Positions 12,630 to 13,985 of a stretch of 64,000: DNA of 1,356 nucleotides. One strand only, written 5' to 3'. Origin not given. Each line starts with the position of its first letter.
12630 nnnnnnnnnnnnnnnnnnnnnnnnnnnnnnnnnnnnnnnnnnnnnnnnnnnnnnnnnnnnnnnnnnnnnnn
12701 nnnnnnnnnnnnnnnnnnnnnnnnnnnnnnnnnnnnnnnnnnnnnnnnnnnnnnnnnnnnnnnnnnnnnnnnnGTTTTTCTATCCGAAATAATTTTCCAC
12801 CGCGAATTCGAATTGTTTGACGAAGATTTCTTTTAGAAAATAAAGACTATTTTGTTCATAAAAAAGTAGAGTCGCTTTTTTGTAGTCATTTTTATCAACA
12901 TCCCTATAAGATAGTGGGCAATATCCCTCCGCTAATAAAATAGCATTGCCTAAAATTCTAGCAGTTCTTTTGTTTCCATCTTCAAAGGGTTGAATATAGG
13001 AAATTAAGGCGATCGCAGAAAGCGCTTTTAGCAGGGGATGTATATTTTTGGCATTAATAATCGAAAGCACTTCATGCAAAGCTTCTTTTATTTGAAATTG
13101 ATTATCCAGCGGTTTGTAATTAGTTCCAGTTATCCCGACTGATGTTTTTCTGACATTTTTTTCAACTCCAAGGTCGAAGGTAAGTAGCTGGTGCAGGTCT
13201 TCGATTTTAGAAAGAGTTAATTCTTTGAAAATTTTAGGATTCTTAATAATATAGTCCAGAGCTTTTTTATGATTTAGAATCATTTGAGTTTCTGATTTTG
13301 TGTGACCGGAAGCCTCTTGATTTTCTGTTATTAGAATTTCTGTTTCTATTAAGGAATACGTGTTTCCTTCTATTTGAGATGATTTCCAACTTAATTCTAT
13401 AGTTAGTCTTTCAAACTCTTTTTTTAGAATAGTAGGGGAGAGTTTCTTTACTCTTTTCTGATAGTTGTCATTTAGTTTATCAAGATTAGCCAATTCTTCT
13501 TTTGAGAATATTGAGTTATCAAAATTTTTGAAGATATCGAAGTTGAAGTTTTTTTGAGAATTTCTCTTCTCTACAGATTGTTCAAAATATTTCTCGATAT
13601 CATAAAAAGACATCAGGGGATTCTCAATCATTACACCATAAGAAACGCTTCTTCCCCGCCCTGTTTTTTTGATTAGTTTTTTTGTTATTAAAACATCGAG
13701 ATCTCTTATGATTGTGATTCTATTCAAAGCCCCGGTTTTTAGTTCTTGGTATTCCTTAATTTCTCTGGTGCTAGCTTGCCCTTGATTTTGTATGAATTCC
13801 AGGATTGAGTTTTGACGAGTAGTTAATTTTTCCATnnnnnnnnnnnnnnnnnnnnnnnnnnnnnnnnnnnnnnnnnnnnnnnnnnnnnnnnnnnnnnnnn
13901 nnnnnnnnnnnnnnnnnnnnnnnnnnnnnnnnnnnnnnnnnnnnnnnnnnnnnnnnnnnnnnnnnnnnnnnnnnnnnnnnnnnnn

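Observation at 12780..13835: Fic-domain protein with catalytic histidine replaced by glutamine (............)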

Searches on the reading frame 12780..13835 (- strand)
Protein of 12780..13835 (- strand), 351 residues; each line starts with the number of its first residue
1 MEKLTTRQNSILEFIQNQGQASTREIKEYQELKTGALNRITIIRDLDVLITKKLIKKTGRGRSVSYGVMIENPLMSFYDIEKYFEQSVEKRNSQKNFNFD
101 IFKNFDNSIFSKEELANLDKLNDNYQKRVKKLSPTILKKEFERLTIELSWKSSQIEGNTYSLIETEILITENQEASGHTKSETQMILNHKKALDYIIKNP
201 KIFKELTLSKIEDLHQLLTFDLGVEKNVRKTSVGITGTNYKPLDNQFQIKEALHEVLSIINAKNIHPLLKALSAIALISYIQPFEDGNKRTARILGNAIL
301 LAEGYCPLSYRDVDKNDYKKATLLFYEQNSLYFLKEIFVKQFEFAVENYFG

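Call 3: search_protein_families(library=pfam, proteins=[window:12780-13835:-], max_evalue=0.1)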
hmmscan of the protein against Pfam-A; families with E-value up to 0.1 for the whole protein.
window:12780-13835:- (351 aa): 4 families
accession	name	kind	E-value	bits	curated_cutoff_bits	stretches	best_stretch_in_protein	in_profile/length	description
PF02661.23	Fic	-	9.5e-14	52.5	24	1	206-300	2-93/93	Fic/DOC family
PF03965.22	Penicillinase_R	-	0.00077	20.2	22.6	1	4-91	1-87/115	Penicillinase repressor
PF01726.22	LexA_DNA_bind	-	0.063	13.5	23.7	0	1-18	1-18/65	LexA DNA binding domain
PF13784.11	Fic_N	-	0.081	13.4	26.7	0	151-195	38-79/82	Fic/DOC family N-terminal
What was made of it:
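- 13626..13835 (-): N-terminal winged helix-turn-helix domain (residues 1-70). Sub-threshold Pfam Penicillinase_R hit (call 3).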

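Call 4: search_protein_families(library=ncbifam, proteins=[window:12780-13835:-], max_evalue=0.1)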
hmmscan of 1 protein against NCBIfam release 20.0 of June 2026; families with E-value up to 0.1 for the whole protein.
window:12780-13835:- (351 aa): 6 families
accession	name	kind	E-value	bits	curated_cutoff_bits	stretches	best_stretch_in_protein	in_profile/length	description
NF046030.1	ProtAdlyltaseSoFic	equivalog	0.00014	21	550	1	238-304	148-215/361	protein adenylyltransferase Fic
NF008154.0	PRK10906.1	equivalog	0.006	15.9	331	1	3-62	2-56/252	DeoR/GlpR family transcriptional regulator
NF046029.1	ProtAdlyltaseNmFic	equivalog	0.0072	16.1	230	1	278-321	93-136/177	protein adenylyltransferase Fic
TIGR01550.1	DOC_P1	subfamily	0.0085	16.3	38.65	1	272-305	54-89/122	type II toxin-antitoxin system death-on-curing family toxin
TIGR02613.1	mob_myst_B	hypoth_equivalog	0.016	15.1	124.4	1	246-311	87-152/186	mobile mystery protein B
NF041381.1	XopAC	subfamily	0.064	11.9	450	0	272-308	384-419/451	XopAC/AvrAC family type III secretion system effector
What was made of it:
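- On Doc (P1 death-on-curing) toxins: 16.3 bits against 38.65 (call 4).
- Closest known: Doc toxin of phage P1. Different: The DOC_P1 score here is 16.3 bits against a cut-off of 38.65 (call 4).
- The NCBIfam SoFic equivalog scores 21 bits against a cut-off of 550 (call 4).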

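Call 5: search_solved_structures(query=window:12780-13835:-, max_evalue=0.01, show_alignments=3)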
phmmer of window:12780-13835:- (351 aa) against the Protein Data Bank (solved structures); distinct sequences matched with E-value up to 0.01: 18.
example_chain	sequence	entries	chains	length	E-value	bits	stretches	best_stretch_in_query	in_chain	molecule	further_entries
6i7j_A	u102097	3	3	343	3.2e-14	56.1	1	136-320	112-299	Adenosine monophosphate-protein transferase FICD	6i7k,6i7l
6i7h_A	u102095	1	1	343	4.2e-14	55.7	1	136-320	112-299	Adenosine monophosphate-protein transferase FICD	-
6i7g_A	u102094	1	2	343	4.4e-14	55.6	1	136-320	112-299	Adenosine monophosphate-protein transferase FICD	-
7b7z_A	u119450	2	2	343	4.4e-14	55.6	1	136-320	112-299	Protein adenylyltransferase FICD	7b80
4u04_A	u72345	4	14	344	4.4e-14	55.6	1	136-320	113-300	Adenosine monophosphate-protein transferase FICD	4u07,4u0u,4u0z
6i7i_A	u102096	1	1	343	5.7e-14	55.3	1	136-320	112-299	Adenosine monophosphate-protein transferase FICD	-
6zmd_B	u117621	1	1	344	2.2e-13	53.3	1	136-322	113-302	Protein adenylyltransferase FICD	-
9yz5_A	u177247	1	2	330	3.6e-13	52.6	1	136-320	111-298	Protein adenylyltransferase FICD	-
4u0s_A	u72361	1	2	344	4e-13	52.5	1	136-320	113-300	Adenosine monophosphate-protein transferase FICD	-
5jj6_A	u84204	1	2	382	1.4e-08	37.6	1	148-323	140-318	Adenosine monophosphate-protein transferase FICD homolog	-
3cuc_A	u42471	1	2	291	3.6e-08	36.2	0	279-319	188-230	Protein of unknown function with a Fic domain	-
5jj7_A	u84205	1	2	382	1.2e-07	34.5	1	149-323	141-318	Adenosine monophosphate-protein transferase FICD homolog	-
4x2e_A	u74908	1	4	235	4.1e-05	26.2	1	147-317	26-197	Fic family protein putative filamentation induced by cAMP protein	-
3n3u_A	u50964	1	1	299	0.00034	23.1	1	169-307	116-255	Adenosine monophosphate-protein transferase ibpA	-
4itr_A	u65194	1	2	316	0.00035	23.1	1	169-307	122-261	Adenosine monophosphate-protein transferase and cysteine protease IbpA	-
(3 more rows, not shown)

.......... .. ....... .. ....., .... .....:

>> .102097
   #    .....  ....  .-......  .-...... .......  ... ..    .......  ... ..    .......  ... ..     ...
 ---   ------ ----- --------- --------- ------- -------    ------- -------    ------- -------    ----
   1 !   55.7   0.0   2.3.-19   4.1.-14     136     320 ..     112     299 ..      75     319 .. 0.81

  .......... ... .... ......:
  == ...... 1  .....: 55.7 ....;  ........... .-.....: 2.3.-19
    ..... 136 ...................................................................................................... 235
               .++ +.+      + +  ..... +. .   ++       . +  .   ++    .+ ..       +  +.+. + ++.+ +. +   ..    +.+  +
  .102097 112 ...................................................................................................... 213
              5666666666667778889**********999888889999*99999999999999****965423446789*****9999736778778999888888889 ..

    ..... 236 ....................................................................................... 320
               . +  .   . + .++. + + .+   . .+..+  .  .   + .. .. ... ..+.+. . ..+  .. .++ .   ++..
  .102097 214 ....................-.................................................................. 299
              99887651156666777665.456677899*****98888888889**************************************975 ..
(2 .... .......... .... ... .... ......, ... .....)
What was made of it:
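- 13365..13382 (-): Inhibitory-helix motif S152-S-Q-I-E156-G157, matching (S/T)xxxE(G/N). Aligned with FICD TVAIEGN (call 5).
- On Class II Fic (intramolecular N-terminal alpha-inh): S152-SQI-E156-G157 aligns with FICD TVAIEGN (call 5).
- Checked: The phmmer alignment to FICD places Q282 under the catalytic His of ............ and E156 under the inhibitory Glu of TVAIEGN (call 5).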

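Call 6: find_homologous_proteins(query=window:12780-13835:-, max_evalue=0.00001)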
Query window:12780-13835:- (351 aa): 8000 proteins with E <= 0.00001 among 8000 candidates; the best 120 are listed.
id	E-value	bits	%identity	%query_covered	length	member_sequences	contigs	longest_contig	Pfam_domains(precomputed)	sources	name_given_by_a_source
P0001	1.3e-201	687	90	100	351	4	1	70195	PF02661.24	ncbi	ncbi:MAG: Fic family protein [Candidatus Moraniibacteriota bacterium]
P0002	4.6e-190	649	87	100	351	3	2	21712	PF02661.24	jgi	-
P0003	1.2e-189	647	85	100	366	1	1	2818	PF02661.24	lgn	-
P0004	7.9e-188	641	85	100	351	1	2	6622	PF02661.24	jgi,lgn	-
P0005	8.2e-183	625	82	100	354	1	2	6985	PF02661.24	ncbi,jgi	jgi:Fic family protein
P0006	6.8e-177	605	79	100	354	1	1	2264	PF02661.24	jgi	jgi:Fic family protein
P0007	7.8e-162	556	72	100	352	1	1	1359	PF02661.24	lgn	-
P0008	4.9e-161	553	73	100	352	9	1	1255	PF02661.24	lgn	-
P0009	5.5e-143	494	65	100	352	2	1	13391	PF02661.24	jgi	-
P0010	1.6e-142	492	64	100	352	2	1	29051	PF02661.24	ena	-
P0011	4.7e-142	491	64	100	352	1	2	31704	PF02661.24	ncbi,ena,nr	ncbi:MAG: Fic family protein [Patescibacteria group bacterium]|nr:Fic family protein [Patescibacteri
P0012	2.3e-141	489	64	100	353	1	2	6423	PF02661.24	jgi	-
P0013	2.7e-141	488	63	100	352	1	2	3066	PF02661.24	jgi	-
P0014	5.5e-140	484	64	100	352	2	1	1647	PF02661.24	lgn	-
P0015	6.1e-140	484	64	99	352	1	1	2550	PF02661.24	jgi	-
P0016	1.1e-139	483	63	100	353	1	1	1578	PF02661.24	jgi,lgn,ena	-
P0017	1.2e-139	483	64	100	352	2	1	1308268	PF03965.23,PF02661.24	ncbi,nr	ncbi:MAG: Fic family protein [Candidatus Moranbacteria bacterium]|nr:Fic family protein [Candidatus 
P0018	7.6e-139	480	63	100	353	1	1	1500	PF02661.24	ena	-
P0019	1.1e-138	480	63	100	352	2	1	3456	PF02661.24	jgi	-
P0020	1.5e-138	479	63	100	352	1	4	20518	PF02661.24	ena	-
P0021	2.2e-138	479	63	100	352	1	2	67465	PF02661.24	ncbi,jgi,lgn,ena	-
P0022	3.3e-138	478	63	100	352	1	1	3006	PF02661.24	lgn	-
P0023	1.1e-137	477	63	100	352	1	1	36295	PF02661.24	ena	-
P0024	2.2e-137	476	63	100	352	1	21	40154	PF02661.24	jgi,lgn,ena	-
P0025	5.3e-137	474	62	100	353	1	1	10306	PF02661.24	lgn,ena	-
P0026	3.8e-135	468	64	99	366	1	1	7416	PF02661.24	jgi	jgi:Fic family protein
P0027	1.2e-134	467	62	100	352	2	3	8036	PF02661.24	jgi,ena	-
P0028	3.0e-134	465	64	99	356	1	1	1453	PF02661.24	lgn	-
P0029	2.3e-132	459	62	100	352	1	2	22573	PF02661.24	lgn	-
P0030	3.5e-131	455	59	100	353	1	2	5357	PF02661.24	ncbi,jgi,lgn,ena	-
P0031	1.2e-130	454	59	99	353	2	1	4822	PF02661.24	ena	-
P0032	8.3e-130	451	58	100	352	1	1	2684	PF02661.24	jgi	-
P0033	1.1e-129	450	61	99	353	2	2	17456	PF02661.24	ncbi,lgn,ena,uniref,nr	ncbi:MAG: hypothetical protein AUJ23_00435 [Candidatus Magasanikbacteria bacterium CG1_02_32_51]|uni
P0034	8.0e-129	447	59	100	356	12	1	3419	PF02661.24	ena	-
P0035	9.6e-129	447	60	100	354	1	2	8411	PF02661.24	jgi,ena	-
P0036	1.3e-128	447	60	100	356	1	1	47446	PF02661.24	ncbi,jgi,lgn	-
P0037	9.5e-128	444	57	100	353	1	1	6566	PF02661.24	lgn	-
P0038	1.3e-127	443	58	100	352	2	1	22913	PF02661.24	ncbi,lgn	-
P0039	1.7e-127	443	60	100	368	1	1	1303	PF02661.24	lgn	-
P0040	1.8e-127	443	58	100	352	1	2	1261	PF03965.23,PF02661.24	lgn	-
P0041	2.3e-127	443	59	100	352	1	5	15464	PF03965.23,PF02661.24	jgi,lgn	jgi:Fic family protein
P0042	5.4e-127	441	60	100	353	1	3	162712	PF02661.24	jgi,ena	-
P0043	1.7e-126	440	58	100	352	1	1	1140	PF03965.23,PF02661.24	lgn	-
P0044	1.7e-126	440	59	100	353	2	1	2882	PF02661.24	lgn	-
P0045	2.4e-126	439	58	100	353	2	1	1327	PF02661.24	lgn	-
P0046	6.1e-126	438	61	100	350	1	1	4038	PF03965.23,PF02661.24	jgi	-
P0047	6.8e-126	438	59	100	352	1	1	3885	PF03965.23,PF02661.24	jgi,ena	-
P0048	9.5e-126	437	61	100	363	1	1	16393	PF02661.24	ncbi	-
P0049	1.0e-125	437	61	100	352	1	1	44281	PF02661.24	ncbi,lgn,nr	ncbi:MAG: Fic family protein [Candidatus Moranbacteria bacterium]|nr:Fic family protein [Candidatus 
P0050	1.5e-125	437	58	100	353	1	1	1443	PF03965.23,PF02661.24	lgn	-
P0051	2.0e-125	436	59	99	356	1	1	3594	PF02661.24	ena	-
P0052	2.7e-125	436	59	99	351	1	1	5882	PF02661.24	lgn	-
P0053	6.6e-125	435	60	100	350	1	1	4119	PF02661.24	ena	-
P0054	1.1e-124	434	59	100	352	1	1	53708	PF02661.24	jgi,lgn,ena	-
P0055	1.2e-124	434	58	100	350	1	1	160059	PF02661.24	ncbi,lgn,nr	ncbi:MAG: Fic family protein [bacterium]|nr:Fic family protein [bacterium]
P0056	1.2e-124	434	58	100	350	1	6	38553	PF02661.24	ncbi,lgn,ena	ncbi:MAG: Fic family protein [Patescibacteria group bacterium]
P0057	2.4e-124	433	58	100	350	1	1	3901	PF02661.24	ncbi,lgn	-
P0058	3.1e-124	432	57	100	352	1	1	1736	PF03965.23,PF02661.24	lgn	-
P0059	6.0e-124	431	57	100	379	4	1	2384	PF03965.23,PF02661.24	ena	-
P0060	1.2e-123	430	59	100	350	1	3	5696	PF03965.23,PF02661.24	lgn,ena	-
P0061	1.3e-123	430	60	100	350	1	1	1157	PF02661.24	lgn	-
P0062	1.5e-123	430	57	100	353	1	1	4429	PF02661.24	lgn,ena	-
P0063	1.7e-123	430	59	100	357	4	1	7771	PF02661.24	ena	-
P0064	1.8e-123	430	58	100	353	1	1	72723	PF01316.28,PF02661.24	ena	-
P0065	2.3e-123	430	59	100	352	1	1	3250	PF01475.26,PF02661.24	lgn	-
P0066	2.8e-123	429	59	100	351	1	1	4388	PF02661.24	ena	-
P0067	3.3e-123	429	58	100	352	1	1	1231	PF02661.24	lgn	-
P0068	3.5e-123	429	57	99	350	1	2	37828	PF01316.28,PF02661.24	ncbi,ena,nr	ncbi:Fic family protein [Candidatus Parcubacteria bacterium]|nr:Fic family protein [Candidatus Parcu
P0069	3.7e-123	429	59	100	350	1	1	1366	PF02661.24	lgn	-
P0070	5.0e-123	428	58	100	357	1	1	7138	PF02661.24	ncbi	-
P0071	5.4e-123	428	58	100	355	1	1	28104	PF02661.24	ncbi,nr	ncbi:MAG: Fic family protein [Patescibacteria group bacterium]|nr:Fic family protein [Patescibacteri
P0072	5.5e-123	428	58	100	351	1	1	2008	PF02661.24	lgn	-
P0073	5.7e-123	428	59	100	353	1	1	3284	PF02661.24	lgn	-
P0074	8.0e-123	428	58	100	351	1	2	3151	PF02661.24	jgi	-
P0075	8.6e-123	428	59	100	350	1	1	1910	PF02661.24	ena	-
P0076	1.4e-122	427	57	100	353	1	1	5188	PF02661.24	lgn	-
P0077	2.3e-122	426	58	100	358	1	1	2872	PF02661.24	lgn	-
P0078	4.1e-122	425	57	100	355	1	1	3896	PF02661.24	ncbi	-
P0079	4.3e-122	425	58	100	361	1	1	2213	PF02661.24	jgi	jgi:fido (protein-threonine AMPylation protein)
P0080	4.4e-122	425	59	100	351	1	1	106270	PF02661.24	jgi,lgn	-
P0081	6.2e-122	425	59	100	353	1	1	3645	PF02661.24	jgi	jgi:fido (protein-threonine AMPylation protein)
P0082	8.4e-122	424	57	100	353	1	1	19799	PF01316.28,PF02661.24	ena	-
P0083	9.4e-122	424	59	100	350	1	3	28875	PF02661.24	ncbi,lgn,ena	-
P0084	1.0e-121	424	59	100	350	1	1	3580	PF02661.24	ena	-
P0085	1.0e-121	424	55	100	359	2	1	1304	PF02661.24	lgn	-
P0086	1.2e-121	424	58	100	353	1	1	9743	PF02661.24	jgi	-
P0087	1.2e-121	424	58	100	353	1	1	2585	PF02661.24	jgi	-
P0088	1.4e-121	424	59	100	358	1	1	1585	PF02661.24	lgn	-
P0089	1.4e-121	424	56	100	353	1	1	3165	PF02661.24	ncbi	-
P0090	1.5e-121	424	59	99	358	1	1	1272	PF02661.24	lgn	-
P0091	2.5e-121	423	58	100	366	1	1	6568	PF02661.24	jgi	jgi:Fic family protein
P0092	3.1e-121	423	63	89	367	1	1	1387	PF02661.24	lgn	-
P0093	3.1e-121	423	61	100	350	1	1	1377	PF02661.24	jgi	-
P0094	3.4e-121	422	56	100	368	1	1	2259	PF02661.24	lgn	-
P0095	3.5e-121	422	55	100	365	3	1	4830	PF02661.24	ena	-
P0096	3.6e-121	422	57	100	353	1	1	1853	PF01316.28,PF02661.24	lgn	-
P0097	4.4e-121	422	59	100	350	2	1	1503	PF02661.24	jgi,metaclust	metaclust:\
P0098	4.8e-121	422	59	100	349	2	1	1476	PF02661.24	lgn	-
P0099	5.2e-121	422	58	100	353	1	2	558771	PF02661.24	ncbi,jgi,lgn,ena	ncbi:MAG: Fic family protein [Parcubacteria group bacterium]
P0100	7.5e-121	421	58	100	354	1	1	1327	PF02661.24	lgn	-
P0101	8.6e-121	421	57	100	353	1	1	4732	PF01316.28,PF02661.24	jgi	-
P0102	9.6e-121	421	59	100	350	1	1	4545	PF02661.24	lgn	-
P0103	1.3e-120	421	56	100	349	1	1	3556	PF02661.24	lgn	-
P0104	1.3e-120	421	57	99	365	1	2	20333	PF02661.24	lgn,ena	-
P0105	1.3e-120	421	58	100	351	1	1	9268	PF02661.24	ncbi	-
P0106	1.8e-120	420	58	100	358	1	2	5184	PF02661.24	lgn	-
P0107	2.6e-120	420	58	100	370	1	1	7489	PF02661.24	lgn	-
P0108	4.6e-120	419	58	100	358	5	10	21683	PF02661.24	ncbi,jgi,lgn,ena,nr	ncbi:MAG: Fic family protein [Parcubacteria group bacterium GW2011_GWB1_43_8]|nr:MAG: Fic family pro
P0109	5.5e-120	418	56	100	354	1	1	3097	PF02661.24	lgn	-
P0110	6.1e-120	418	56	100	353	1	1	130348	PF01316.28,PF02661.24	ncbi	-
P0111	6.4e-120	418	56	100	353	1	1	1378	PF01316.28,PF02661.24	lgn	-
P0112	7.8e-120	418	54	100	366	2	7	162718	PF02661.24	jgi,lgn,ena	jgi:fido (protein-threonine AMPylation protein)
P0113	7.9e-120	418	57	99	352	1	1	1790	PF03965.23,PF02661.24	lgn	-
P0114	8.0e-120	418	58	99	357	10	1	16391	PF02661.24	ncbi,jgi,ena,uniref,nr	ncbi:MAG: hypothetical protein A3I20_01105 [Candidatus Portnoybacteria bacterium RIFCSPLOWO2_02_FULL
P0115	8.5e-120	418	57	99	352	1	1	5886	PF02661.24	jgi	jgi:Fic family protein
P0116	8.8e-120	418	57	99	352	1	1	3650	PF03965.23,PF02661.24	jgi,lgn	jgi:Fic family protein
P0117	1.1e-119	417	57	100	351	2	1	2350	PF02661.24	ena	-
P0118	1.2e-119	417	57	99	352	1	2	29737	PF03965.23,PF02661.24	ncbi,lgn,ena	-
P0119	1.4e-119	417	56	100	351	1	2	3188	PF02661.24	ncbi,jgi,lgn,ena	ncbi:MAG: Fic family protein [Candidatus Shapirobacteria bacterium]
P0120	1.5e-119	417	56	100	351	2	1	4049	PF02661.24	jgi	-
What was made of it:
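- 13626..13835 (-): Homologues carry precomputed PF03965, PF01316 or PF01475 hits (call 6).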

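Call 12: find_related_loci(query=A1, collection=genome_contigs, flank=8000)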
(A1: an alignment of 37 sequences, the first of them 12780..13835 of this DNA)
Query A1 (351 aa) in genome_contigs; peptide patterns used: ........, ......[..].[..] (x = any residue, [..] = any of these).
600 stretches matched a pattern (row limit reached: there are more); 583 encode a relative of the query (tblastn E <= 1e-3); the best 80 are kept; 80 distinct loci.
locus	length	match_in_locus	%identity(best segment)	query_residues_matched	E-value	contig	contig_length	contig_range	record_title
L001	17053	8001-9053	64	1-351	5e-150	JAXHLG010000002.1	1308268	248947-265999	MAG: Candidatus Moraniibacteriota bacterium isolate Salar_de_Ascotan_soil_MAG_ASO1 contig_5779_polypolish, whole genome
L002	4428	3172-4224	59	1-350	8e-143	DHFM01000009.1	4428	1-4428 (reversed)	MAG TPA_asm: Candidatus Moranbacteria bacterium UBA4824 UBA4824_contig_97613, whole genome shotgun sequence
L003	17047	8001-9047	58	1-350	4e-133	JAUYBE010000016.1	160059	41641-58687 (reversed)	MAG: bacterium isolate C19_maxbin.019_sub C19_k141_31568, whole genome shotgun sequence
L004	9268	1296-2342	58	1-350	1e-128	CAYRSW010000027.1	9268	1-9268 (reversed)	MAG TPA_asm: uncultured Candidatus Saccharibacteria bacterium isolate SRP068000_co4_466 genome assembly, contig: NODE_12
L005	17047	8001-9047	58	1-350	2e-125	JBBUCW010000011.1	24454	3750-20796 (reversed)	MAG: Patescibacteria group bacterium isolate H51-bin166_1 H51_bin166_1_000000000011, whole genome shotgun sequence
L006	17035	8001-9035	57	1-350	1e-124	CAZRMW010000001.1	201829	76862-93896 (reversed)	MAG TPA_asm: uncultured Candidatus Saccharibacteria bacterium isolate SRP077602_co6_144 genome assembly, contig: NODE_26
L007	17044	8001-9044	54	3-350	7e-122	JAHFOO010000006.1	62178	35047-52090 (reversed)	MAG: Candidatus Moraniibacteriota bacterium isolate nzgw505 NODE_356_length_62179_cov_4.929808, whole genome shotgun seq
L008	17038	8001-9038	55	4-350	3e-117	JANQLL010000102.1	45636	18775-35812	MAG: Candidatus Gastranaerophilales bacterium isolate PL25a_bin.58 k99_1849602, whole genome shotgun sequence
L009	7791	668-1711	56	2-350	1e-116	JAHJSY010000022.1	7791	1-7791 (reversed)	MAG: Patescibacteria group bacterium isolate OS_PC_MetaG.mb.33 OS_PC_MetaG.mb.33_k141_203577, whole genome shotgun seque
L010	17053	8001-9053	53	1-351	6e-115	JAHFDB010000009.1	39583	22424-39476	MAG: bacterium isolate nzgw235 NODE_1298_length_39584_cov_4.265337, whole genome shotgun sequence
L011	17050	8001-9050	53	1-350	1e-114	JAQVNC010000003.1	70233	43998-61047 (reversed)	MAG: Patescibacteria group bacterium isolate STF1_148 NODE_681_length_70233_cov_6.097082_Sandtown_F1, whole genome shotg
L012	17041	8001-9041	52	4-351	4e-114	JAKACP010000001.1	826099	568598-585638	MAG: bacterium isolate WH4.bin1 NODE_1_length_826099_cov_5.622461, whole genome shotgun sequence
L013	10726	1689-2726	54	1-350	6e-114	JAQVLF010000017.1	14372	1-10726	MAG: Candidatus Paceibacterota bacterium isolate STF1_103 NODE_11836_length_14372_cov_11.431520_Sandtown_F1, whole genom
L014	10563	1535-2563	53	7-350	2e-113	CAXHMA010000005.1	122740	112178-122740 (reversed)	MAG: uncultured Alphaproteobacteria bacterium isolate ena-SAMPLE-TAB-22-03-2024-10:43:23:852-115549 genome assembly, con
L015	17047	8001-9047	51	1-350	4e-113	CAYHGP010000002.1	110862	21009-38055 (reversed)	MAG TPA_asm: uncultured Candidatus Peribacteria bacterium isolate ERP119702_co2_217 genome assembly, contig: NODE_44_len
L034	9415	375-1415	49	3-350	1e-107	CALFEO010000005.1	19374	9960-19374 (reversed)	MAG TPA_asm: uncultured bacterium isolate SRR3330206_bin.16_CONCOCT_v1.1_MAG genome assembly, contig: ERZ724085.2236, wh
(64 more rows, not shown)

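Call 14: search_protein_representatives(protein=window:12780-13835:-)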
Query: 351 residues. Proteins with E-value up to 0.001 (for the whole library): 3823; up to 1e-10: 1231; up to 1e-30: 245. The best 150 are listed.
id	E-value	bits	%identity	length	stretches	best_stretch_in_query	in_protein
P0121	2.1e-106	372.1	55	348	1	3-350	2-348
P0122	1.3e-104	366.3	49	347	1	6-350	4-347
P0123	4.7e-104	364.4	55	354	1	3-350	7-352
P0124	4.3e-102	358.0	51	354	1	2-350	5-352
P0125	9.5e-97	340.4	49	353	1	4-350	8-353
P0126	6.1e-95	334.5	52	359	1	3-350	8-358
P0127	2.0e-93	329.5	50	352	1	3-350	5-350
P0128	2.6e-93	329.1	48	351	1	3-350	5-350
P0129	3.0e-91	322.3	49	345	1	6-350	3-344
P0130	6.5e-90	318.0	46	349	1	3-350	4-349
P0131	4.1e-89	315.3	49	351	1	3-350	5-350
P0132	3.3e-86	305.8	46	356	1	2-351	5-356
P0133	5.8e-86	305.0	47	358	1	2-350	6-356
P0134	6.3e-86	304.9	45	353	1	2-350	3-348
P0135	8.0e-86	304.5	47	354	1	1-350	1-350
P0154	1.1e-77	277.8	44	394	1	4-349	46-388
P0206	1.8e-57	211.4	41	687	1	39-349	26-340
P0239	2.1e-47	178.3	37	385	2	78-350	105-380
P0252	2.4e-44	168.3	35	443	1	3-349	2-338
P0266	3.1e-41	158.0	33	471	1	7-349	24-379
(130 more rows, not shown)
